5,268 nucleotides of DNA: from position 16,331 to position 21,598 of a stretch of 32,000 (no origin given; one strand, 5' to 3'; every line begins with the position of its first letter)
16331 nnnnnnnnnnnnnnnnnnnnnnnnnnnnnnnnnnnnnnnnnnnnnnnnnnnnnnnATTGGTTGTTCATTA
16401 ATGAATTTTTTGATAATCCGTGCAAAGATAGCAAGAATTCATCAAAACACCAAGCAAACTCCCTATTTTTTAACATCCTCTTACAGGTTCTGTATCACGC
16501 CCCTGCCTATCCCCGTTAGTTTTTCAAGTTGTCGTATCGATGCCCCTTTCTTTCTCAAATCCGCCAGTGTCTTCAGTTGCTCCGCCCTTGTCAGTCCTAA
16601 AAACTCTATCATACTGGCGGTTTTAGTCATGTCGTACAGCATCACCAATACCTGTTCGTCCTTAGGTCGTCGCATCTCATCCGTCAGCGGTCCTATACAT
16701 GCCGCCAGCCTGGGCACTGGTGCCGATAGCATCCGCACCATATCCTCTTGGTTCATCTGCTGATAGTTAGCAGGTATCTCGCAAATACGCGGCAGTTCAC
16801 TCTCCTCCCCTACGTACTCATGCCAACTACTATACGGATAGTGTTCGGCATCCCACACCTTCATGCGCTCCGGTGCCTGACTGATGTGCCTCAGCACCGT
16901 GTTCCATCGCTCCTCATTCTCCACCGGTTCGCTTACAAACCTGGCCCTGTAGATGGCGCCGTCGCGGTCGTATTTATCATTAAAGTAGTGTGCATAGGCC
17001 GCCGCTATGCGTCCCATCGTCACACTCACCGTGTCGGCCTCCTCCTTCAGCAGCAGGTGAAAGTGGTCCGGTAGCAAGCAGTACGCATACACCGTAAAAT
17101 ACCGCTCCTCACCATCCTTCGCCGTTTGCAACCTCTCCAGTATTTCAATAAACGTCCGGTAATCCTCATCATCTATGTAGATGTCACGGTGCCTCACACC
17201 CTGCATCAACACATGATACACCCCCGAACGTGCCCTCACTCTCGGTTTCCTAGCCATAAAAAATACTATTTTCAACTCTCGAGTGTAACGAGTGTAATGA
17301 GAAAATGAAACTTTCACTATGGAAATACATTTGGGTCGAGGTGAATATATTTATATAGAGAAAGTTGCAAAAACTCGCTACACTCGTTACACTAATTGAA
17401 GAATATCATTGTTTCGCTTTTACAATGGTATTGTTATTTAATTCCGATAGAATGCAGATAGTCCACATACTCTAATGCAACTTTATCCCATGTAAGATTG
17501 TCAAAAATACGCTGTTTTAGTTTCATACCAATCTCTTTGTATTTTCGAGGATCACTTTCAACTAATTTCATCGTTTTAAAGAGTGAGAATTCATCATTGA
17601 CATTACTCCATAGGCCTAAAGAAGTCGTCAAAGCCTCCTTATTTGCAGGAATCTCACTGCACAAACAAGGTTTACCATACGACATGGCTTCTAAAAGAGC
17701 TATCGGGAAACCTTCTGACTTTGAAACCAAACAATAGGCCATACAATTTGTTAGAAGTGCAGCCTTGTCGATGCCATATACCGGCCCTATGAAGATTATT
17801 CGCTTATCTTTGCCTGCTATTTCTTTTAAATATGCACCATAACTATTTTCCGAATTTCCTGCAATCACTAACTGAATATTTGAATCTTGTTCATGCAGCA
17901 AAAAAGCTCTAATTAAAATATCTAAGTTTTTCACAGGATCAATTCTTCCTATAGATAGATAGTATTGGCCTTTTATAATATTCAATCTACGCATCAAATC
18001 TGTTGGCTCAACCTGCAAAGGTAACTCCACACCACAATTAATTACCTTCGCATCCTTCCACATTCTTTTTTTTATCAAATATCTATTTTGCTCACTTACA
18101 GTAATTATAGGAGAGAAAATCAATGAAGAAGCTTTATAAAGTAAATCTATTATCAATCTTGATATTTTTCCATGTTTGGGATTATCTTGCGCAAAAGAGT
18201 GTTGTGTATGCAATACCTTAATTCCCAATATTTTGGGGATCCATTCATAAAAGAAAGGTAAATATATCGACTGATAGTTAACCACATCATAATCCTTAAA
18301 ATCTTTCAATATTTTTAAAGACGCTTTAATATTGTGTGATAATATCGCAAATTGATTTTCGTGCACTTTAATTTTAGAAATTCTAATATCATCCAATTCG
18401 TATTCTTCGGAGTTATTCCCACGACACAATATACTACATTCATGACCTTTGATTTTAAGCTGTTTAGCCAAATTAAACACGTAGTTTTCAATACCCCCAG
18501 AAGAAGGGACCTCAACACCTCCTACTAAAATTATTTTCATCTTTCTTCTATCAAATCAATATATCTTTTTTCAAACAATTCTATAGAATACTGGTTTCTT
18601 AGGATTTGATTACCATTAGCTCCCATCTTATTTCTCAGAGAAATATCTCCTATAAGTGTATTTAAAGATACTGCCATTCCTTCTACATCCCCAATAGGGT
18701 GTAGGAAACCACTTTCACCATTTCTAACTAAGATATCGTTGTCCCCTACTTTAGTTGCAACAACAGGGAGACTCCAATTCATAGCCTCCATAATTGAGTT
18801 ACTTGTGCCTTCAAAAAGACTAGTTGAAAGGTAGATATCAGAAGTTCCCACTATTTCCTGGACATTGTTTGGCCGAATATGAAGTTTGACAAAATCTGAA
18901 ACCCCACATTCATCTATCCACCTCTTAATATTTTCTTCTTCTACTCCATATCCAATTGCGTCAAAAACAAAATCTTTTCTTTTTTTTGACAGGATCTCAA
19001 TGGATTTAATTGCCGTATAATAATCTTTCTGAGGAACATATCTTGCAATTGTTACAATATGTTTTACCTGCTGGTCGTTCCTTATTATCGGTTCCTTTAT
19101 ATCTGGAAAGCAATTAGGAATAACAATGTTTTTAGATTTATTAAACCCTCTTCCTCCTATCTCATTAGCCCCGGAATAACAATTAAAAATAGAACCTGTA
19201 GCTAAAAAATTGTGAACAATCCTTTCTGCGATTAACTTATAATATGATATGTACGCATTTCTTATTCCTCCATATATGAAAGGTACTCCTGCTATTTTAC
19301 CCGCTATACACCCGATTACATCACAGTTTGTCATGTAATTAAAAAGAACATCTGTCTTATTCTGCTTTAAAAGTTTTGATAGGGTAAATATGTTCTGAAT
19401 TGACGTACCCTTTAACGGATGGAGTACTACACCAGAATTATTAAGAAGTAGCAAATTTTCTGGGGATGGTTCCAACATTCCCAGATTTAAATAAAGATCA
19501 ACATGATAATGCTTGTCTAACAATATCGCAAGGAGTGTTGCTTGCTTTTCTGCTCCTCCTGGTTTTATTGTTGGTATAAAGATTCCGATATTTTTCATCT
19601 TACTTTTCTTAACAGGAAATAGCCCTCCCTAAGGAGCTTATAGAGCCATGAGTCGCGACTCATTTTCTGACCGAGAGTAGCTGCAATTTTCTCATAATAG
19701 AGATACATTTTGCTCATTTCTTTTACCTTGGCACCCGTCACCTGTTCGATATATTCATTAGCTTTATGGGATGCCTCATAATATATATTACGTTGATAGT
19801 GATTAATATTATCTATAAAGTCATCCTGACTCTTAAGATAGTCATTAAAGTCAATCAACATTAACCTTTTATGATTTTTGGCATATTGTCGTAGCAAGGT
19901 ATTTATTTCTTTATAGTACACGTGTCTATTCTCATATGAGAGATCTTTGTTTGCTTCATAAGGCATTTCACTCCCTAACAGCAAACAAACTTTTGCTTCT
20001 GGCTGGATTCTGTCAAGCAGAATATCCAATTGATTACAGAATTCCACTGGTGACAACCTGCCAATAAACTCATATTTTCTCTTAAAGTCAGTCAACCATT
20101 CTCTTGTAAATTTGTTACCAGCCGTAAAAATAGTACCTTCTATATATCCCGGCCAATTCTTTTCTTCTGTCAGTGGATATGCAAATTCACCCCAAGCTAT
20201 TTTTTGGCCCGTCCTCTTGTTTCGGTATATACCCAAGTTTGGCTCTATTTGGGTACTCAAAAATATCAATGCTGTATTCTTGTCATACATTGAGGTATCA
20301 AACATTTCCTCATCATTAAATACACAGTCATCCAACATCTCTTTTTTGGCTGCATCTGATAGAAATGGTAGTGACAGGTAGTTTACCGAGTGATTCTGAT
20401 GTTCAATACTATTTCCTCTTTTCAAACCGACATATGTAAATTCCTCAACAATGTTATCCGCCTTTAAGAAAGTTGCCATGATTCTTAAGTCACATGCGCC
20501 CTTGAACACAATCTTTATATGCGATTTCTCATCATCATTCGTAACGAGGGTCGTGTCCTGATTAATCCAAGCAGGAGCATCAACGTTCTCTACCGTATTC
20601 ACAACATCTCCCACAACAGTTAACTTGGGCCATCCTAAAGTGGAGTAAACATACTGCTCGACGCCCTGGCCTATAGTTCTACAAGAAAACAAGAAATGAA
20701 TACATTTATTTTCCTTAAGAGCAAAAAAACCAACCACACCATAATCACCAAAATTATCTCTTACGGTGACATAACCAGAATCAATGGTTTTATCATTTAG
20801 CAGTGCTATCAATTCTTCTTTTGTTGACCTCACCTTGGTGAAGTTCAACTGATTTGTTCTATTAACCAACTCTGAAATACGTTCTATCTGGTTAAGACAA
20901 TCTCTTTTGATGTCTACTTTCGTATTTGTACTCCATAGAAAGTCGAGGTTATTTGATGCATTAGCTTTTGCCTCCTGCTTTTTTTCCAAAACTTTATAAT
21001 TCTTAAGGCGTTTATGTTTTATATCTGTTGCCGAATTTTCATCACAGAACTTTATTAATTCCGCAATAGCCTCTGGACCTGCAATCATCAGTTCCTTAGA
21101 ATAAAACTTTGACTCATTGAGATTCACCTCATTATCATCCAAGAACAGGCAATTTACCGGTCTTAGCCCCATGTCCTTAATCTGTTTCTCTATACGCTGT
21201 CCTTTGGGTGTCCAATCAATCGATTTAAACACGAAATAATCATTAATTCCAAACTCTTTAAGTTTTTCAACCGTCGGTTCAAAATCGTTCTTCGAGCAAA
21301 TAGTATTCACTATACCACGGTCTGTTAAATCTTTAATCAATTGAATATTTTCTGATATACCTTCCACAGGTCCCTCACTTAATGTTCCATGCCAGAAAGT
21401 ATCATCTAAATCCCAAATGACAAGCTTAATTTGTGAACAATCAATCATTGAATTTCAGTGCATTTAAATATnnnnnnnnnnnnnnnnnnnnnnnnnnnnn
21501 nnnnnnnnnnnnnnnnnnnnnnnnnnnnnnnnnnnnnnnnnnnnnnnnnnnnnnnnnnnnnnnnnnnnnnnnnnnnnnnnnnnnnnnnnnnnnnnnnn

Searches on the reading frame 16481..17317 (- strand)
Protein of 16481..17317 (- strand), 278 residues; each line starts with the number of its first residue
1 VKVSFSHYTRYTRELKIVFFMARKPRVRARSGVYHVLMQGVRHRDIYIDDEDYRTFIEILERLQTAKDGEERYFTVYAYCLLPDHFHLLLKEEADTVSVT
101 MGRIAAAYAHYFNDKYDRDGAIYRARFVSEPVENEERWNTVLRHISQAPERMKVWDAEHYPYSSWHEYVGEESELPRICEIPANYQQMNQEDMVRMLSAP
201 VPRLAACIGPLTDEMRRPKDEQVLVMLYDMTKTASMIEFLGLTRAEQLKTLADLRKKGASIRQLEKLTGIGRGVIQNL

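Call 45: search_protein_families(library=pfam, proteins=[window:16481-17317:-], max_evalue=0.001)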
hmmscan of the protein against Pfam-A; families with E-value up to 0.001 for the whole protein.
window:16481-17317:- (278 aa): 1 family
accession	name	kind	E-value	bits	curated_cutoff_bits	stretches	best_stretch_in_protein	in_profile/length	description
PF01797.21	Y1_Tnp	-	4.4e-06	27.3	23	1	34-145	7-118/121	Transposase IS200 like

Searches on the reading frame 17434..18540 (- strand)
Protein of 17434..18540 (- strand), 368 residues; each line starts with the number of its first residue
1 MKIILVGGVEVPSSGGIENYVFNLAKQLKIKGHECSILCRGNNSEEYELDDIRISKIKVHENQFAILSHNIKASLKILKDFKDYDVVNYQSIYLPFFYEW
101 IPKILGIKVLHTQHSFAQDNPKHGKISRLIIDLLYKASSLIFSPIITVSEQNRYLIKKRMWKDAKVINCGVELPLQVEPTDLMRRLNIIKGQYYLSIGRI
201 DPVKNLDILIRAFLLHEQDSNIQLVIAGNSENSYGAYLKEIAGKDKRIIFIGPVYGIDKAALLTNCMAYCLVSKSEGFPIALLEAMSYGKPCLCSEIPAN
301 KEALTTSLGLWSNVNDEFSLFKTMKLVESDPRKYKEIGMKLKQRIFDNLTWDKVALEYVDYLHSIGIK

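Call 45: search_protein_families(library=pfam, proteins=[window:17434-18540:-], max_evalue=0.001)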
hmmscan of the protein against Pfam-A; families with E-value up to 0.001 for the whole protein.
window:17434-18540:- (368 aa): 6 families
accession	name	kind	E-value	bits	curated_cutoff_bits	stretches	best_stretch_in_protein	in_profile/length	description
PF00534.26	Glycos_transf_1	-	1.4e-26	93.5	26.4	1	190-340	14-168/172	Glycosyl transferases group 1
PF13692.12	Glyco_trans_1_4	-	1.5e-19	71.1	27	1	194-305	4-116/142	Glycosyl transferases group 1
PF13439.12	Glyco_transf_4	-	2.6e-15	57.3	28.5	1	15-173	2-168/170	Glycosyltransferase Family 4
PF20706.3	GT4-conflict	-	4.4e-06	26.4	26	1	192-296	198-312/385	Family 4 Glycosyltransferase in conflict systems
PF13477.12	Glyco_trans_4_2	-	8.9e-06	26.3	23.4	1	18-143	10-137/139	Glycosyl transferase 4-like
PF13579.12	Glyco_trans_4_4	-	0.0001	23.1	29.7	1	15-137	1-127/158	Glycosyl transferase 4-like domain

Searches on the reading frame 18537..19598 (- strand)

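Call 45: search_protein_families(library=pfam, proteins=[window:18537-19598:-], max_evalue=0.001)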
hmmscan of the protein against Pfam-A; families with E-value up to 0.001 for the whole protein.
window:18537-19598:- (353 aa): 2 families
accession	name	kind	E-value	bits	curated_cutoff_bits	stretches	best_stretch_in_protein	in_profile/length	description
PF00534.26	Glycos_transf_1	-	2.4e-23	83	26.4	1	174-330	11-170/172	Glycosyl transferases group 1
PF13692.12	Glyco_trans_1_4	-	1.7e-20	74.1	27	1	179-318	2-142/142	Glycosyl transferases group 1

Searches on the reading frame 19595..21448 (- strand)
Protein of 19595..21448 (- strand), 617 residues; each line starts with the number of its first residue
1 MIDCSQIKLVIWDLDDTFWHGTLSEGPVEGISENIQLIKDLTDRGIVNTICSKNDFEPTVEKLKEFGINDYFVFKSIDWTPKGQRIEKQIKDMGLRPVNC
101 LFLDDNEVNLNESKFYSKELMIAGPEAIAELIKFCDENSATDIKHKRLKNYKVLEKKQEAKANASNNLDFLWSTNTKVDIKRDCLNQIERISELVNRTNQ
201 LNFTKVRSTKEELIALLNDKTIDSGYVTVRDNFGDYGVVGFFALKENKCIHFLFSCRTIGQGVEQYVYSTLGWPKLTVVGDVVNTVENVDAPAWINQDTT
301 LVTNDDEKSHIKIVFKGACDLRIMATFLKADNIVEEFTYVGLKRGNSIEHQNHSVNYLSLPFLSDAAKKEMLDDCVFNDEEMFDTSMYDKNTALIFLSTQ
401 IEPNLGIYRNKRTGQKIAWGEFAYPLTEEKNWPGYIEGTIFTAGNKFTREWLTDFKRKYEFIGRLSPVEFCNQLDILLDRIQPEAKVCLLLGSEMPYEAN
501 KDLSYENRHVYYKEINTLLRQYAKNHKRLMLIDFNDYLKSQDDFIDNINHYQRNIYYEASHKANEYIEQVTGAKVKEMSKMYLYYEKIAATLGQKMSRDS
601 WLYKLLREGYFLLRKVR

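Call 45: search_protein_families(library=pfam, proteins=[window:19595-21448:-], max_evalue=0.001)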
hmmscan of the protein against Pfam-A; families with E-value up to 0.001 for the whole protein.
window:19595-21448:- (617 aa): 1 family
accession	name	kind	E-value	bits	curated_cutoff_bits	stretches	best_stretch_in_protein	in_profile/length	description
PF00702.32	Hydrolase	-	7e-07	30.3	26.4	1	36-107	105-181/191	haloacid dehalogenase-like hydrolase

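Call 65: search_protein_families(library=ncbifam, proteins=[window:19595-21448:-], max_evalue=0.001)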
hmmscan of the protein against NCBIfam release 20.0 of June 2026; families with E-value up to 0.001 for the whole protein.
window:19595-21448:- (617 aa): 2 families
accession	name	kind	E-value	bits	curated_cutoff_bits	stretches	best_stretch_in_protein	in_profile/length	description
TIGR01686.1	FkbH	subfamily_domain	1.1e-43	149.7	146.65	1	7-269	3-283/323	FkbH domain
TIGR01681.1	HAD-SF-IIIC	subfamily_domain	3e-10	41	35.75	1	8-114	1-129/132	HAD-IIIC family phosphatase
